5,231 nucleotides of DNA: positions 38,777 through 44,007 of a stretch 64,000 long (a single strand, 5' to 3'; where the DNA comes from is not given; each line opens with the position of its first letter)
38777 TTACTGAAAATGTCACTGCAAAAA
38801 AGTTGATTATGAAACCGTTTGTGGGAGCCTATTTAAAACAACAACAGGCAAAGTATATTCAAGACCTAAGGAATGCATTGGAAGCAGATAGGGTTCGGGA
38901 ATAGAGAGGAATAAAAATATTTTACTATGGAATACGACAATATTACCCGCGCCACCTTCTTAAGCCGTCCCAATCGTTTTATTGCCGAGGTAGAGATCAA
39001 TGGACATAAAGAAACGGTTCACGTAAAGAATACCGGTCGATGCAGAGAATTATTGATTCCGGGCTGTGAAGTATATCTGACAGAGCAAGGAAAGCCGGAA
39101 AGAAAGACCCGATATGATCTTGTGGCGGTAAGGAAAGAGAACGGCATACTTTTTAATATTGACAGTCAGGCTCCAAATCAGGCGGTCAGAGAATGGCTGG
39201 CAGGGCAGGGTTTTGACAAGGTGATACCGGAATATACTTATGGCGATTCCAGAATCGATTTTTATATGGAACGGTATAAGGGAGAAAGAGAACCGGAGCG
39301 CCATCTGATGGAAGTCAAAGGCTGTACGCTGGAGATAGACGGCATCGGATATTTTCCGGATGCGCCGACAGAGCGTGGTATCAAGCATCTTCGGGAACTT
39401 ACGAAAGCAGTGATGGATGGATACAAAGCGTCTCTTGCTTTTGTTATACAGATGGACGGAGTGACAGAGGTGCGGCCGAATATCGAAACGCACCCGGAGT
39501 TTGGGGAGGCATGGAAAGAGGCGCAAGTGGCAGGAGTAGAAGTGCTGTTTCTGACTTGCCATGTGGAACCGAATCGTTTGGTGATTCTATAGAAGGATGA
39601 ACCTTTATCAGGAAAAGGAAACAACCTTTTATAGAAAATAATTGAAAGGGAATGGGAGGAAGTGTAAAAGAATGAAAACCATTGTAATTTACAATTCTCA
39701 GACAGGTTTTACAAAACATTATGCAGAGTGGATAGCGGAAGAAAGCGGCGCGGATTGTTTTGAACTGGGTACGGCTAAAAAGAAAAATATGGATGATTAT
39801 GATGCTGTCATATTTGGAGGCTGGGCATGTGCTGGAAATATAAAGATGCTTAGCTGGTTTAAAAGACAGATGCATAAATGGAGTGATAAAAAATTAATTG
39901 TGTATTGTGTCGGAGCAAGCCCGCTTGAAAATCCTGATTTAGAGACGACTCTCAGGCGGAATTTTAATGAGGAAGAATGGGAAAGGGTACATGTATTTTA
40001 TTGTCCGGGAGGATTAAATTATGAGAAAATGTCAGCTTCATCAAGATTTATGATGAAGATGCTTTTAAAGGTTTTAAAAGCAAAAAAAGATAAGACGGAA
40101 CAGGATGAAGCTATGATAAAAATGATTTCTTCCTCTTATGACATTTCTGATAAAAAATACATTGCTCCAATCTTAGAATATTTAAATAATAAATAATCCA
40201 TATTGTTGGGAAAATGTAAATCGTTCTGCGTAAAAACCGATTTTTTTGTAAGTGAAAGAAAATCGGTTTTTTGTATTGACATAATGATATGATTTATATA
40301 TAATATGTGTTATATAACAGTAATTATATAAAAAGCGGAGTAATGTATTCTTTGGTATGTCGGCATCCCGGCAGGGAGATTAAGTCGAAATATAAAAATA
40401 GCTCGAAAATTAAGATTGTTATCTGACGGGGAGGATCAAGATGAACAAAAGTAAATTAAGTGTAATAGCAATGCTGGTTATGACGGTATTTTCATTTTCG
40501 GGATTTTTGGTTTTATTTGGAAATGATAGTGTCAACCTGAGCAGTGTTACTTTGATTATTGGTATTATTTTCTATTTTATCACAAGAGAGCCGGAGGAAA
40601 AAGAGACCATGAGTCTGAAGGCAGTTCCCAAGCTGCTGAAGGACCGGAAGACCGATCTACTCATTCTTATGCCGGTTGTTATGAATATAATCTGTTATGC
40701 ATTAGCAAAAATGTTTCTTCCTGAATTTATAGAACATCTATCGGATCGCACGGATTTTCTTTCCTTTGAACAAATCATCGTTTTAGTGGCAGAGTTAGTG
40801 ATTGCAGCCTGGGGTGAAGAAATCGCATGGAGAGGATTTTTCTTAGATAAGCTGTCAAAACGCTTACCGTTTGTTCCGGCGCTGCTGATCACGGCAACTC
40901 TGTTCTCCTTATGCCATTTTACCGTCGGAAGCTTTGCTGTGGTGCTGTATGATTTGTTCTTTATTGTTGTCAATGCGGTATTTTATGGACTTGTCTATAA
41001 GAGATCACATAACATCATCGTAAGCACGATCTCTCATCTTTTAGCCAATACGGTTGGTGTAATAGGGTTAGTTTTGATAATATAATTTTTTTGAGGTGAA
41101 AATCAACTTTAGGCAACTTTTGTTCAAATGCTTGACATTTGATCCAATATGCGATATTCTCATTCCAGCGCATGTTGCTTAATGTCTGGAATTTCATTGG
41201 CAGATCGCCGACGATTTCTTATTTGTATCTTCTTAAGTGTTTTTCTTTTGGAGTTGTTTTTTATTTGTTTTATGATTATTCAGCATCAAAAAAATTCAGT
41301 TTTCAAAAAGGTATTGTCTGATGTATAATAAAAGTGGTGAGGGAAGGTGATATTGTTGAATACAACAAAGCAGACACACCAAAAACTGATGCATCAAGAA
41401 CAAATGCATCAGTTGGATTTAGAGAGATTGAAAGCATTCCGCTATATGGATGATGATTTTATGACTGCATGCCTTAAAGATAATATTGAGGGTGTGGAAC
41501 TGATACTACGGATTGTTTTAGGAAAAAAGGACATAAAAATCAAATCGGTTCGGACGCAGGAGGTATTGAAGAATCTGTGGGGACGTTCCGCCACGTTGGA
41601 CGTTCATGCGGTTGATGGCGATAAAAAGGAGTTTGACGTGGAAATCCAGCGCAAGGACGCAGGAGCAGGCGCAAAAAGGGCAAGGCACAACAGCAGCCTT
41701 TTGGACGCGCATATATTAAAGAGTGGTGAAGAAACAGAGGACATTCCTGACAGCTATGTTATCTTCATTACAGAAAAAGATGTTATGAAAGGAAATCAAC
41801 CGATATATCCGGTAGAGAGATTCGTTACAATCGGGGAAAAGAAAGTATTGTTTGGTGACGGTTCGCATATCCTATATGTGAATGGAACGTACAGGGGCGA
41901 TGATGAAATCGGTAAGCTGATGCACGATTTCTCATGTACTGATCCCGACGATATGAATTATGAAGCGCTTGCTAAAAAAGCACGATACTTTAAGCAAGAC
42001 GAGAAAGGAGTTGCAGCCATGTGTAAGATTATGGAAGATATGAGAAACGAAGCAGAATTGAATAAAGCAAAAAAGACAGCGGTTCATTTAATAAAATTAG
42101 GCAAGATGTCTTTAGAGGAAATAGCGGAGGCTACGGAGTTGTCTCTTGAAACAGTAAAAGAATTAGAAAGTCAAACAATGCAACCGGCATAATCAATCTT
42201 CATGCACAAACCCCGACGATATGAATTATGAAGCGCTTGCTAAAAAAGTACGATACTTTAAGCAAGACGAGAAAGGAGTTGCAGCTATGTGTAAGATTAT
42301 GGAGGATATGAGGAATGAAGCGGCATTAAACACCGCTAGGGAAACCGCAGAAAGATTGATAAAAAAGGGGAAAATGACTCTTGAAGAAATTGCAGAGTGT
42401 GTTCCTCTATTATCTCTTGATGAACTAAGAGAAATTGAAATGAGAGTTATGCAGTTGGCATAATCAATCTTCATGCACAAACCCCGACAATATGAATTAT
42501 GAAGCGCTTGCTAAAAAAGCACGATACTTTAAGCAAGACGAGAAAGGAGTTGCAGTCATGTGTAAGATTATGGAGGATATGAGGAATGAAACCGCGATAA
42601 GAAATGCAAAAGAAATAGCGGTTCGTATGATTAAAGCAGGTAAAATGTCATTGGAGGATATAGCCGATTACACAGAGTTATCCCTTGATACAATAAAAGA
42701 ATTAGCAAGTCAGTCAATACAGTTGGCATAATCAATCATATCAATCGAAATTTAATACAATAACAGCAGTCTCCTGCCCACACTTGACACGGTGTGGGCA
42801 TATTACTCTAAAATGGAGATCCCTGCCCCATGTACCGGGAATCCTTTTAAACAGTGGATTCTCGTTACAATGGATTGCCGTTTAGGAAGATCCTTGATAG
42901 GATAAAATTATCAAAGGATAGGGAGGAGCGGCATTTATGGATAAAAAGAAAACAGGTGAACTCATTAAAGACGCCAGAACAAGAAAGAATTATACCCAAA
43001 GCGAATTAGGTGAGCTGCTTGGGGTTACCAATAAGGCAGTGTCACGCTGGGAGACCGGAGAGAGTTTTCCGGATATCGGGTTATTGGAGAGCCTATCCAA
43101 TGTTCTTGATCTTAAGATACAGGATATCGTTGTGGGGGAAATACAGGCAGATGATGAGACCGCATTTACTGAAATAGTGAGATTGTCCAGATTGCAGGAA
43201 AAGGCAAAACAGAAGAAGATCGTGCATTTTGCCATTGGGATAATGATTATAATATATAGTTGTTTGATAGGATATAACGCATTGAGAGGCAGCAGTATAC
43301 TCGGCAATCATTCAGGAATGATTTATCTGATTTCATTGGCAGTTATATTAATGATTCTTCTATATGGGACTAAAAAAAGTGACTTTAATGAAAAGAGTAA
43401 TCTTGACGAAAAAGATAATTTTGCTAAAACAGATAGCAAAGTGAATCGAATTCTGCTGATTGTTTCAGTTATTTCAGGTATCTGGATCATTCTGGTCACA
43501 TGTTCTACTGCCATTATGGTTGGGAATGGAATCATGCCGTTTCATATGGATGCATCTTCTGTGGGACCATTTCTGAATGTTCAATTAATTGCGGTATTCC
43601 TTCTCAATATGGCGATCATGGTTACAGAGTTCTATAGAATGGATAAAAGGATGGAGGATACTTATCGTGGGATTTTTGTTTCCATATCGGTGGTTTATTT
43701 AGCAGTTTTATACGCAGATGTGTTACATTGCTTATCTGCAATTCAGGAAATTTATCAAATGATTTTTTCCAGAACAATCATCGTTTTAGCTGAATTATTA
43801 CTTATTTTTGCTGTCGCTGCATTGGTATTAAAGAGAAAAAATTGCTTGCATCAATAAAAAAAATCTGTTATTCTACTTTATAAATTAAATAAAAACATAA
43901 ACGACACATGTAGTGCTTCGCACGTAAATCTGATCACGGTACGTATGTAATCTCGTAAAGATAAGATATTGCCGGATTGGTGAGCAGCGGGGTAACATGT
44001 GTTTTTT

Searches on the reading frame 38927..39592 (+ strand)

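Call 7: search_protein_families(library=pfam, proteins=[window:38927-39592:+], max_evalue=0.001)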
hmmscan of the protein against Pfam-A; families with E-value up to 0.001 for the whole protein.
window:38927-39592:+ (221 aa): 2 families
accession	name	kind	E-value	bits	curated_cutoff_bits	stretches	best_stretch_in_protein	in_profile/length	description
PF03749.19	SfsA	-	6.3e-42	143.1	22.8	1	81-216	1-137/138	Sugar fermentation stimulation protein RE domain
PF17746.7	SfsA_N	-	3.5e-24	85.1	25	1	12-73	1-59/63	SfsA N-terminal OB domain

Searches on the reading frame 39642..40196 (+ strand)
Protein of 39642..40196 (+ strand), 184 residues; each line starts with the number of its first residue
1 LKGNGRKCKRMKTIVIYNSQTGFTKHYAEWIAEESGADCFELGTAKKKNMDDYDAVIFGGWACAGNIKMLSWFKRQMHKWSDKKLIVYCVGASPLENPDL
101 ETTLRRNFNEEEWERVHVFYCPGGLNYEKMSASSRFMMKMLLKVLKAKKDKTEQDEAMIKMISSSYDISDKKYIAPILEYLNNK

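Call 7: search_protein_families(library=pfam, proteins=[window:39642-40196:+], max_evalue=0.001)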
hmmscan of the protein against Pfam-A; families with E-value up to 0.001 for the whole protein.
window:39642-40196:+ (184 aa): 3 families
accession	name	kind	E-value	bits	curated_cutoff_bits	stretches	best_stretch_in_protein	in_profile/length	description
PF12724.12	Flavodoxin_5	-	1.3e-17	64.9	27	1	14-151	1-144/145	Flavodoxin domain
PF12641.12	Flavodoxin_3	-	3.2e-07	30.7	27.5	1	15-126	2-114/160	Flavodoxin domain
PF00258.30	Flavodoxin_1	-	0.00057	20.5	25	0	15-59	1-52/143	Flavodoxin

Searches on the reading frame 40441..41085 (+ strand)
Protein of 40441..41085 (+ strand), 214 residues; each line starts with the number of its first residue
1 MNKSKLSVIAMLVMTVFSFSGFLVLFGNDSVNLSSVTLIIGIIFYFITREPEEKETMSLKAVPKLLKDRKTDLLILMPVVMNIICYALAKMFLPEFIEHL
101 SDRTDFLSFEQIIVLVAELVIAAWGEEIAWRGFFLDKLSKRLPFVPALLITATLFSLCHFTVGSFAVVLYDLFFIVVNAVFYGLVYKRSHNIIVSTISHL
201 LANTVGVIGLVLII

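Call 7: search_protein_families(library=pfam, proteins=[window:40441-41085:+], max_evalue=0.001)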
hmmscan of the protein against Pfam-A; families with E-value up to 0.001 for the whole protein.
window:40441-41085:+ (214 aa): 1 family
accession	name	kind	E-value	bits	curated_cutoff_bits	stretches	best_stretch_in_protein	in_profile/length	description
PF02517.21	Rce1-like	-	4e-16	59.5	22.4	1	111-205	4-93/93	Type II CAAX prenyl endopeptidase Rce1-like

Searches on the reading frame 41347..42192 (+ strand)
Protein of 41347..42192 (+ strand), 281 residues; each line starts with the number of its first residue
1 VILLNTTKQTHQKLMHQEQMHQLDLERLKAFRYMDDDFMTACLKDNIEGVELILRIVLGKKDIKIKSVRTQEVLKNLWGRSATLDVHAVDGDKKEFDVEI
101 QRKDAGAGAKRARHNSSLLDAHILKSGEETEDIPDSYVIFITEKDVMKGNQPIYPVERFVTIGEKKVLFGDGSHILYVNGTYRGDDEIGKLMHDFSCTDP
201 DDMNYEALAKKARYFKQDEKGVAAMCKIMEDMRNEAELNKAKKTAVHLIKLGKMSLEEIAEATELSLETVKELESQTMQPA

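Call 7: search_protein_families(library=pfam, proteins=[window:41347-42192:+], max_evalue=0.001)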
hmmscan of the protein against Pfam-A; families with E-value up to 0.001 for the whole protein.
window:41347-42192:+ (281 aa): 2 families
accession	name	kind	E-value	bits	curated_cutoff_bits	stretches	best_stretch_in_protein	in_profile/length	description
PF04545.22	Sigma70_r4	-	6e-06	26.1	24.1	1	236-279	3-46/50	Sigma-70, region 4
PF12784.13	PDDEXK_2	-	2.4e-05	24.6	27.4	1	73-155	45-128/229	PD-(D/E)XK nuclease family transposase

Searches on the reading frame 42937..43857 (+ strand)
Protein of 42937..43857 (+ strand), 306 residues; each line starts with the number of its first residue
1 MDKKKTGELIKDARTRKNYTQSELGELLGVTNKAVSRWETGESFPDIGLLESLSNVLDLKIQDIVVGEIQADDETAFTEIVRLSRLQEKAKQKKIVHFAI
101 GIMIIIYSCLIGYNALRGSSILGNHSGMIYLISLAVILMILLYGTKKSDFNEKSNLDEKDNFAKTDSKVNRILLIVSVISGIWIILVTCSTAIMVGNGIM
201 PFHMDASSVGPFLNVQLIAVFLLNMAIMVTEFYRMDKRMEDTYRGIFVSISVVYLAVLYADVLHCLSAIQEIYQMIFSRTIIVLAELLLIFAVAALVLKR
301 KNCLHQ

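Call 7: search_protein_families(library=pfam, proteins=[window:42937-43857:+], max_evalue=0.001)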
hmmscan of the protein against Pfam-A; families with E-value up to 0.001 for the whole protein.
window:42937-43857:+ (306 aa): 3 families
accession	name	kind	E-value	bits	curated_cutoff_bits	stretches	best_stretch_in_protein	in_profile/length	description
PF01381.28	HTH_3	-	8.7e-12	45.3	23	1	10-63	1-54/55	Helix-turn-helix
PF13560.12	HTH_31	-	3.3e-07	30.9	27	1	7-59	3-56/64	Helix-turn-helix domain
PF15731.11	MqsA_antitoxin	-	0.00076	20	30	0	6-53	70-117/131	Antitoxin component of bacterial toxin-antitoxin system, MqsA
